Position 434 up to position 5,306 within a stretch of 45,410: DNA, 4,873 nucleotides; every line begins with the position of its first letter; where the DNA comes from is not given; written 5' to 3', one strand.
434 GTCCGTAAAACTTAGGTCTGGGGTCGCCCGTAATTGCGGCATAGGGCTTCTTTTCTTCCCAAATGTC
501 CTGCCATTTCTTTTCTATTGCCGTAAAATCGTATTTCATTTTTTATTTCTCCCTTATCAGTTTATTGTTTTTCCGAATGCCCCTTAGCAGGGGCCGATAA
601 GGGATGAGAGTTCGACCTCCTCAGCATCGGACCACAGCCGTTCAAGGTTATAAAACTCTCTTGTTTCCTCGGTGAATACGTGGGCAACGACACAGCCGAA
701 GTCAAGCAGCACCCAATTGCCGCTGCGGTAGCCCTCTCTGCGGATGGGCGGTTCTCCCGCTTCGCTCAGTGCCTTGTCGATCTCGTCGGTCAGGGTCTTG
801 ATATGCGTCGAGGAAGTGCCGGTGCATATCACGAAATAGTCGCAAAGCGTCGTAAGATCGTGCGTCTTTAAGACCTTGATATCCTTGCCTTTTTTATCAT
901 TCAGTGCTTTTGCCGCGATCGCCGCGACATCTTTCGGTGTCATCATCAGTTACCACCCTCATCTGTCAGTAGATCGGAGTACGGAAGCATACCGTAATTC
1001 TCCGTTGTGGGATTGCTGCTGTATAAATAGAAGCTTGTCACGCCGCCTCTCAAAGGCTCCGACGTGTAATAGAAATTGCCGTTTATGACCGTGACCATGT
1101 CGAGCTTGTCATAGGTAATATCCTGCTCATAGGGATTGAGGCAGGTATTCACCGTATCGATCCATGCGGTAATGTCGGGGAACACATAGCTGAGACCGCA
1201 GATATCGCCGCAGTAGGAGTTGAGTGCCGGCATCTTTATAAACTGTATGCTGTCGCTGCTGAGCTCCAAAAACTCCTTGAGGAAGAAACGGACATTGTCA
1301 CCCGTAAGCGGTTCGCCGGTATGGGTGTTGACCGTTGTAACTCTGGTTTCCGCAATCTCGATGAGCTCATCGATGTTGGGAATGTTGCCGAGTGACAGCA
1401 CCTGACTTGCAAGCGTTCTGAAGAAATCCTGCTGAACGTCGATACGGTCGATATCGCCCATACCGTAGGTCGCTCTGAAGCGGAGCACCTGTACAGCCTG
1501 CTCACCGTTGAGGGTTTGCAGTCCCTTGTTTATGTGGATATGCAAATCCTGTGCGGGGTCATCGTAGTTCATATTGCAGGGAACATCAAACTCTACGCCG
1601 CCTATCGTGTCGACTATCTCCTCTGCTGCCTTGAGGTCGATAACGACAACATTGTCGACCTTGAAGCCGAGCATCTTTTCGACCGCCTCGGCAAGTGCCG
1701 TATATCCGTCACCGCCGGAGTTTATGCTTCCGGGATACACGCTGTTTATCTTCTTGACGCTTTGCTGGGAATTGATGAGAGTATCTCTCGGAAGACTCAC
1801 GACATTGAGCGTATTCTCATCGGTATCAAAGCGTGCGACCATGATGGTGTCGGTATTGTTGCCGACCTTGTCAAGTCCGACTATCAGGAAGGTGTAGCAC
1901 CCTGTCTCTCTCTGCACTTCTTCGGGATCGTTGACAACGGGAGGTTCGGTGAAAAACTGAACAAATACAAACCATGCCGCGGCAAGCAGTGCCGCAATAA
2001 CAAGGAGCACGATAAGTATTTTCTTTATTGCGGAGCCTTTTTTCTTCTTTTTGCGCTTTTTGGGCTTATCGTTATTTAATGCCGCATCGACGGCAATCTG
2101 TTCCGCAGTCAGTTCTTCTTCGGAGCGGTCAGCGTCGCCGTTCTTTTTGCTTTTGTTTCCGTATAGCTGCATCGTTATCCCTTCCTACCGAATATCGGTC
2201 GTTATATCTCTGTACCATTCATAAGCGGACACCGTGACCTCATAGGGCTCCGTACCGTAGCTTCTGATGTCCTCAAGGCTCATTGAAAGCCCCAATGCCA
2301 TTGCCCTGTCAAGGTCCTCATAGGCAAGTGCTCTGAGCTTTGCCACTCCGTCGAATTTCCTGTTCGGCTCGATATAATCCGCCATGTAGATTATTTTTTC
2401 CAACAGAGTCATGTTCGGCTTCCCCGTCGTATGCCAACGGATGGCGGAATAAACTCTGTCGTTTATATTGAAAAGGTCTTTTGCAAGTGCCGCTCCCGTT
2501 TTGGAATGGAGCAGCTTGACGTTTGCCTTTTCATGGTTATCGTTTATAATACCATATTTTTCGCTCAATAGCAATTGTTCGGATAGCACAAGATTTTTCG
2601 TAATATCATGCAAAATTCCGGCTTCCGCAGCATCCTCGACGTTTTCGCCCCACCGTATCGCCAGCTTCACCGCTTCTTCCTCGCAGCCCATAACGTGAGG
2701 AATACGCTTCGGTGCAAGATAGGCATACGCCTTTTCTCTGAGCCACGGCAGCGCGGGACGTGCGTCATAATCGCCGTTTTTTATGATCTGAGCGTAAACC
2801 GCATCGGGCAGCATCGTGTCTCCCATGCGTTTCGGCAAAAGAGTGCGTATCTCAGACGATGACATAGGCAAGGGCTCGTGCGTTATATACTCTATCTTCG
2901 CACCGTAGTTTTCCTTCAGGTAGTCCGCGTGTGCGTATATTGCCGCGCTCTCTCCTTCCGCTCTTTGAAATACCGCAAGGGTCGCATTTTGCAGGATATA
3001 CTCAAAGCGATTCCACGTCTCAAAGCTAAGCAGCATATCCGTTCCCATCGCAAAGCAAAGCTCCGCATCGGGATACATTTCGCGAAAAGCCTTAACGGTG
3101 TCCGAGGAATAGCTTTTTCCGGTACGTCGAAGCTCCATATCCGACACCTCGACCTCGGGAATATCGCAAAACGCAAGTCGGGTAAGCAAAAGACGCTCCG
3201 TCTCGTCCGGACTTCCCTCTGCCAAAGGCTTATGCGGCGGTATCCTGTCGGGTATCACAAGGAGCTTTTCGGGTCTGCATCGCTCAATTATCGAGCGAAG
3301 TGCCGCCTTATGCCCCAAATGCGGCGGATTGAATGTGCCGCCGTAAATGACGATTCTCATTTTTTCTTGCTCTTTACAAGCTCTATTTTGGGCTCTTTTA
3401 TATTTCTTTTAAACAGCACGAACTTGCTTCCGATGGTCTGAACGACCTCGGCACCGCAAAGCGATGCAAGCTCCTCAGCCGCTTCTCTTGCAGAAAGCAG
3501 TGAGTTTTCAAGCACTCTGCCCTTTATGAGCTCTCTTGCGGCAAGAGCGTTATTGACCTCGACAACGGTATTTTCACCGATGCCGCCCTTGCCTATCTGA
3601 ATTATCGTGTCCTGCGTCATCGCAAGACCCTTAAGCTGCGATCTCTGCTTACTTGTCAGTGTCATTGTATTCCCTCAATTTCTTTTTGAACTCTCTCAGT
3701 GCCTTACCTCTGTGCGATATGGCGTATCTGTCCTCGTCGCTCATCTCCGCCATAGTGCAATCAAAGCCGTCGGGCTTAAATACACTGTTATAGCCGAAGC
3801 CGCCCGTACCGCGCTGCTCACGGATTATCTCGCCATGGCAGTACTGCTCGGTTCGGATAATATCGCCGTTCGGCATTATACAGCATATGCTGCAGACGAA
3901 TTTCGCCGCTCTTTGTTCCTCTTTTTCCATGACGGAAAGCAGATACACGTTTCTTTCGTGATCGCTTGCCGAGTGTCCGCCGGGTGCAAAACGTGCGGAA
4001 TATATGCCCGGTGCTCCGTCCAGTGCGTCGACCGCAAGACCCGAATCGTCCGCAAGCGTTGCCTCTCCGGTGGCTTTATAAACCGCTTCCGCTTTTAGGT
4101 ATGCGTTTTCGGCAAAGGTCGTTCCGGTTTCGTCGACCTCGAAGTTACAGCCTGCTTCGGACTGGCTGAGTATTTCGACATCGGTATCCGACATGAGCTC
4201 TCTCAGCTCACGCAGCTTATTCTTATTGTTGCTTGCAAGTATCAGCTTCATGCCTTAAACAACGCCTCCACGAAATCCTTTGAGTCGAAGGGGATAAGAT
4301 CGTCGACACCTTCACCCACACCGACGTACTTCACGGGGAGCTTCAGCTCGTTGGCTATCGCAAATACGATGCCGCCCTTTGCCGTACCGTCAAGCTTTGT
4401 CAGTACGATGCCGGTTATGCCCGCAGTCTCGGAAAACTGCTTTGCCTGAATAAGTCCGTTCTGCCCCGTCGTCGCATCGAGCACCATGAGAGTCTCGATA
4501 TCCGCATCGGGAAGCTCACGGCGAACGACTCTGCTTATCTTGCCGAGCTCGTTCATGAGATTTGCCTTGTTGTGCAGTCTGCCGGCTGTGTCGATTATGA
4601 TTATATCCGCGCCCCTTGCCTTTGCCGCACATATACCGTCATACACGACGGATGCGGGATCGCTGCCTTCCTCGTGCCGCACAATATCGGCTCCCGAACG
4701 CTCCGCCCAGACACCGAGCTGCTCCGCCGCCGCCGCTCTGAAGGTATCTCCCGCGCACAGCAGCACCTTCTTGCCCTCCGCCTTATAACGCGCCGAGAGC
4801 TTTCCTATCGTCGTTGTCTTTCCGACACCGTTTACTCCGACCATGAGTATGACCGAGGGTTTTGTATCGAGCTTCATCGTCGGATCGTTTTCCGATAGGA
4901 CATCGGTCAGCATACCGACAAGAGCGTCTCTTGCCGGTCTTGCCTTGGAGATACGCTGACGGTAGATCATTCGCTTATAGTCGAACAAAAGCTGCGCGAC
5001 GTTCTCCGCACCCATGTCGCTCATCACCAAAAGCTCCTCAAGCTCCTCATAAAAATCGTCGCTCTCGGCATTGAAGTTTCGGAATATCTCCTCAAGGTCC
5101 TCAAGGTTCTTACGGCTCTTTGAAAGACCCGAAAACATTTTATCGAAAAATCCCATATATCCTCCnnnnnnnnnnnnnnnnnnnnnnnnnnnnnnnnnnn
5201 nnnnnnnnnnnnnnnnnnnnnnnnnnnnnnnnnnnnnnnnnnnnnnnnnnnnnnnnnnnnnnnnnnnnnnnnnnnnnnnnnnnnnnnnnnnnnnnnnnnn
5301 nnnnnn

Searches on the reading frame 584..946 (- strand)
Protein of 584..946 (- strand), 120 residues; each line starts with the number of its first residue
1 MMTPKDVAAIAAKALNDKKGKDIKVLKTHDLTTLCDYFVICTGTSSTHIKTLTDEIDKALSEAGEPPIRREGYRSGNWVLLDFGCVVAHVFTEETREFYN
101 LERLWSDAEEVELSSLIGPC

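Call 29: search_protein_families(library=pfam, proteins=[window:584-946:-], max_evalue=0.001)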
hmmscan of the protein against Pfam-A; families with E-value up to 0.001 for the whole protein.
window:584-946:- (120 aa): 1 family
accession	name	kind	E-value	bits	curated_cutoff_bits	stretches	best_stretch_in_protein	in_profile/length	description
PF02410.21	RsfS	-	8.4e-36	122.6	21.6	1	11-105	3-98/98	Ribosomal silencing factor during starvation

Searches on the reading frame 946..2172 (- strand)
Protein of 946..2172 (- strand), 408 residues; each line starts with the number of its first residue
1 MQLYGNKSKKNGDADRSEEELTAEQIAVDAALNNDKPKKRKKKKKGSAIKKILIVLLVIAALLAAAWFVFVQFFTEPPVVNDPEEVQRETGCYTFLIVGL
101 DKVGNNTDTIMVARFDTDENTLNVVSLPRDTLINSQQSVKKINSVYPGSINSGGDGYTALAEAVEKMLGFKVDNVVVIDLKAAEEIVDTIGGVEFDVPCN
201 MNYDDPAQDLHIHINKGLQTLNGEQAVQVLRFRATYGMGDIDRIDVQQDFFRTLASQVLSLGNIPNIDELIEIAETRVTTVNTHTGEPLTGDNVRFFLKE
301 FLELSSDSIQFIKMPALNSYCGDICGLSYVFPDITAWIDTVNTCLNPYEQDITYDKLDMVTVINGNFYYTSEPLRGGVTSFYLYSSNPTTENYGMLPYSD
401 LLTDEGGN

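Call 29: search_protein_families(library=pfam, proteins=[window:946-2172:-], max_evalue=0.001)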
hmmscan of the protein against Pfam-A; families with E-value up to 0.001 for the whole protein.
window:946-2172:- (408 aa): 1 family
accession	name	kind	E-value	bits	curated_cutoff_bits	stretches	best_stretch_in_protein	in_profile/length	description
PF03816.19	LytR_cpsA_psr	-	1.3e-35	123.2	24.6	1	106-259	1-149/150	LytR_cpsA_psr family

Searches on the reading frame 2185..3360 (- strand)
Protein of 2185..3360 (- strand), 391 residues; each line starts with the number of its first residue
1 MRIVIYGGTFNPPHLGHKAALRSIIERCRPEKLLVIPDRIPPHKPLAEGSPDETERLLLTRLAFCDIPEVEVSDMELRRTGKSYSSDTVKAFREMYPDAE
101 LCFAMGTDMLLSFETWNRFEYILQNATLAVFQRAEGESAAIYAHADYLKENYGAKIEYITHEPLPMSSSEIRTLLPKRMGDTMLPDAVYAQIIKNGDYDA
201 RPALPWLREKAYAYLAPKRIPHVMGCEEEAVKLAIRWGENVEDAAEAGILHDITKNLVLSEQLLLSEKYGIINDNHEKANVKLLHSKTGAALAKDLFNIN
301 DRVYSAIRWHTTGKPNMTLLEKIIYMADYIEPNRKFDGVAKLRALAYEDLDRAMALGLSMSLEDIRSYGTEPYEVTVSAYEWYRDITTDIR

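Call 29: search_protein_families(library=pfam, proteins=[window:2185-3360:-], max_evalue=0.001)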
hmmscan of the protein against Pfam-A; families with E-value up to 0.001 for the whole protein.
window:2185-3360:- (391 aa): 2 families
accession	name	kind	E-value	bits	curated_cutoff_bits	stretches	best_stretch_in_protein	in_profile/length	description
PF01467.32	CTP_transf_like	-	4.9e-18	66.1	21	1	5-173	1-132/133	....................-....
PF01966.28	HD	-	9.2e-13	48.9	22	1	221-332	3-115/116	HD domain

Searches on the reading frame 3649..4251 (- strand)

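Call 29: search_protein_families(library=pfam, proteins=[window:3649-4251:-], max_evalue=0.001)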
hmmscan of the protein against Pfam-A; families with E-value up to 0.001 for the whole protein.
window:3649-4251:- (200 aa): 1 family
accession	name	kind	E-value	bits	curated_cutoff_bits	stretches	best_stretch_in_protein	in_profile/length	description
PF01725.21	Ham1p_like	-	2.7e-63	213.7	22.5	1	3-190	1-185/186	Ham1 family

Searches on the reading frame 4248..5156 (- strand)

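Call 29: search_protein_families(library=pfam, proteins=[window:4248-5156:-], max_evalue=0.001)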
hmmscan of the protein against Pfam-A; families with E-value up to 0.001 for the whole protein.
window:4248-5156:- (302 aa): 7 families
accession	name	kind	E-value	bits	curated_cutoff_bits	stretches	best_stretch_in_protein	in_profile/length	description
PF00448.28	SRP54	-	8.4e-78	260.9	22.7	1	100-300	1-195/196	SRP54-type protein, GTPase domain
PF13604.12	AAA_30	-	6.9e-07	29.6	27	1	101-197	19-103/191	AAA domain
PF02881.24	SRP54_N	-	3e-05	24.6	22.4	1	20-79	4-71/75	SRP54-type protein, helical bundle domain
PF13207.12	AAA_17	-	5.4e-05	23.9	27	1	106-202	1-90/136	AAA domain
PF13401.12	AAA_22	-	0.00015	22.5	27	1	100-210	5-110/130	AAA domain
PF13614.12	AAA_31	-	0.00029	21.2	27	1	110-141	12-43/177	AAA domain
PF06414.18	Zeta_toxin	-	0.00057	19.8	22.3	1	91-143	8-58/199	Zeta toxin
